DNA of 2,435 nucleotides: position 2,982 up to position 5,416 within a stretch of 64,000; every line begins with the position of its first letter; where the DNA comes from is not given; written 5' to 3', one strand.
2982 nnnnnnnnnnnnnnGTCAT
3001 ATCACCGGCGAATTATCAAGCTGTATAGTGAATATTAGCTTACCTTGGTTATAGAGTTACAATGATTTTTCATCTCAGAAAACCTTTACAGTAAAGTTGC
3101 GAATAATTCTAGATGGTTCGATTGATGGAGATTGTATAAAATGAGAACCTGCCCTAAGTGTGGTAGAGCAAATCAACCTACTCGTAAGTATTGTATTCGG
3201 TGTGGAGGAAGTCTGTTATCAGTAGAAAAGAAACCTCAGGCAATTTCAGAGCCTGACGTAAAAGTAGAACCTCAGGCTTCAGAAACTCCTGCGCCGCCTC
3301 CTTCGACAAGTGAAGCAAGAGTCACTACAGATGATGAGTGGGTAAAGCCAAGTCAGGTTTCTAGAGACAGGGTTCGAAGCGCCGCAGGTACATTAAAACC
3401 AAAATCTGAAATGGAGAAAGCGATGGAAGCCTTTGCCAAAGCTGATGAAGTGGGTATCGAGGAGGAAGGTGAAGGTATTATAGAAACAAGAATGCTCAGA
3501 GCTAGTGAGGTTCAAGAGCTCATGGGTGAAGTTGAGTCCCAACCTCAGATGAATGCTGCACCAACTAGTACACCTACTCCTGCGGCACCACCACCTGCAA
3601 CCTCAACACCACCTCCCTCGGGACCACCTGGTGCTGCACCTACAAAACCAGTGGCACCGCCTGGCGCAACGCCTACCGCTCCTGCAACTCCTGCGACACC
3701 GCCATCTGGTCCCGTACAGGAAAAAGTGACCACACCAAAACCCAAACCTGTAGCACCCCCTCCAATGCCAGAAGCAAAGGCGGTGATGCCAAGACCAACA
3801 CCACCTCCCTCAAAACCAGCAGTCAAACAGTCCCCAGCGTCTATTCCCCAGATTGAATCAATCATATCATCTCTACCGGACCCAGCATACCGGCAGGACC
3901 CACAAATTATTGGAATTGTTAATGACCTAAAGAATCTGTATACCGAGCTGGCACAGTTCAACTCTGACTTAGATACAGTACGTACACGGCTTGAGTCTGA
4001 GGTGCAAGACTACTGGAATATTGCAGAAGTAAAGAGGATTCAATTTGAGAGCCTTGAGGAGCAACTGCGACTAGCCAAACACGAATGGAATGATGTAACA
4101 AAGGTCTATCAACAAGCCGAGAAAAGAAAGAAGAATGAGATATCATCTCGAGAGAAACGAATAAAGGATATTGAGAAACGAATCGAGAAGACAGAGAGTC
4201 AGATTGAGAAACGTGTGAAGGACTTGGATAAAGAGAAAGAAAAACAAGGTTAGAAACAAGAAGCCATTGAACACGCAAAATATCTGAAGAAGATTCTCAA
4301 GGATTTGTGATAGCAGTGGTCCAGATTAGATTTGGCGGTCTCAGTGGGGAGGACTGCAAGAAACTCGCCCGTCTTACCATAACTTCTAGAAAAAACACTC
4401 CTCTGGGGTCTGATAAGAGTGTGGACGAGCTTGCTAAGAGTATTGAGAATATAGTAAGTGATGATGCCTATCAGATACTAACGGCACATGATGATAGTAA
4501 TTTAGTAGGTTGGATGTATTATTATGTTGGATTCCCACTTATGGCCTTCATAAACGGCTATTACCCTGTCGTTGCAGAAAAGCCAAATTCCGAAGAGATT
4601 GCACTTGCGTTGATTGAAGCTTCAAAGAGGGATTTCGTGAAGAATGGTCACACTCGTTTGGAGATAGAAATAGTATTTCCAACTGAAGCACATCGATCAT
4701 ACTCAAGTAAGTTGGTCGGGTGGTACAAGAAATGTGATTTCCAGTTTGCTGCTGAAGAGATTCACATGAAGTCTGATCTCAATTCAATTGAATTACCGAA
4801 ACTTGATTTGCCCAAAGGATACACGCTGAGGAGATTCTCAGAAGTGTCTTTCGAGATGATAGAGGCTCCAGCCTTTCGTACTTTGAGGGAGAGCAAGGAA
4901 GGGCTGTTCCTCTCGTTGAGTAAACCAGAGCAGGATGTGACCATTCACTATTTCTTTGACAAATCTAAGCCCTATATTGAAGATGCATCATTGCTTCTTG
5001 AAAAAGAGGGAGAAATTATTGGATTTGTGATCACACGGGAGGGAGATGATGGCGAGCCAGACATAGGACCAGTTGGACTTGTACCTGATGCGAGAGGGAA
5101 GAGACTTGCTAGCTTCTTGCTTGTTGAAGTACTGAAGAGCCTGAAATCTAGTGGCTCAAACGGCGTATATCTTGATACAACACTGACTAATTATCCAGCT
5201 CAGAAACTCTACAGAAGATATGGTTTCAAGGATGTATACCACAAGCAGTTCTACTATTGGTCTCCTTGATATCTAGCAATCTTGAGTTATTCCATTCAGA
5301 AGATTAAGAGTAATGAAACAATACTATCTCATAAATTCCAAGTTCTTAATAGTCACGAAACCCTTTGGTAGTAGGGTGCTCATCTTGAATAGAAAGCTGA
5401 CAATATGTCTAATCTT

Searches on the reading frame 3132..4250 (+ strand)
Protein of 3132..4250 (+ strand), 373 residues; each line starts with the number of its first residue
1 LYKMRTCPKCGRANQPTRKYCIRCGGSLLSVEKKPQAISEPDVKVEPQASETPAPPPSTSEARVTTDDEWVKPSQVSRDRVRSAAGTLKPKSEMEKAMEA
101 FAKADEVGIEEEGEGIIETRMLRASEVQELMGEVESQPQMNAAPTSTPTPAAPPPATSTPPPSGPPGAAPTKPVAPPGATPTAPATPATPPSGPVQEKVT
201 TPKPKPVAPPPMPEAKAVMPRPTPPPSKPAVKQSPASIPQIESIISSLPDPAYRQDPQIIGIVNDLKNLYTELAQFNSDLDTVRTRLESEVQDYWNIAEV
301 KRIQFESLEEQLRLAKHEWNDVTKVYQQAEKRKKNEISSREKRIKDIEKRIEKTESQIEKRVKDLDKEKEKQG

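Call 75: search_protein_families(library=pfam, proteins=[window:3132-4250:+], max_evalue=0.0001)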
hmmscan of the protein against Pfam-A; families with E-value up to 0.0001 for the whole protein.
window:3132-4250:+ (373 aa): 1 family
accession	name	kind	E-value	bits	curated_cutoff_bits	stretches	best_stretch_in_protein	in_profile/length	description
PF13240.11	Zn_Ribbon_1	-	6.9e-05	22.9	25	0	7-26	2-21/23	zinc-ribbon domain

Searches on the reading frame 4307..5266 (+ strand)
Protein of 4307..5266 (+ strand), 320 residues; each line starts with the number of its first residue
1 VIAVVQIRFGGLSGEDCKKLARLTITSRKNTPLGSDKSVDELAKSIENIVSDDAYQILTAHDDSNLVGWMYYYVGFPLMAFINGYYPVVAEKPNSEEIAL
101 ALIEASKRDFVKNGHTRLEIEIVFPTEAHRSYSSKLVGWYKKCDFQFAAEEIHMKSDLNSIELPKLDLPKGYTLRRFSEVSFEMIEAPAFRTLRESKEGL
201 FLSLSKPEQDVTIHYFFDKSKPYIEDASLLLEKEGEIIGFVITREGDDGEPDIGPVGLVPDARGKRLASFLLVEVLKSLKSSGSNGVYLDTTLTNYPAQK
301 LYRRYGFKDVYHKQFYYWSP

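Call 75: search_protein_families(library=pfam, proteins=[window:4307-5266:+], max_evalue=0.0001)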
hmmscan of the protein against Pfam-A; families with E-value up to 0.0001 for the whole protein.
window:4307-5266:+ (320 aa): 3 families
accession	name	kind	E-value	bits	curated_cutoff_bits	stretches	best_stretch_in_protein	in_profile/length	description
PF00583.31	Acetyltransf_1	-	9.5e-15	55.3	20.7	1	221-307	25-116/116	Acetyltransferase (GNAT) family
PF13508.13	Acetyltransf_7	-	1.1e-10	42.2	27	1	229-308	6-83/84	Acetyltransferase (GNAT) domain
PF13673.13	Acetyltransf_10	-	8.3e-05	23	23.6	0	229-312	34-112/128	Acetyltransferase (GNAT) domain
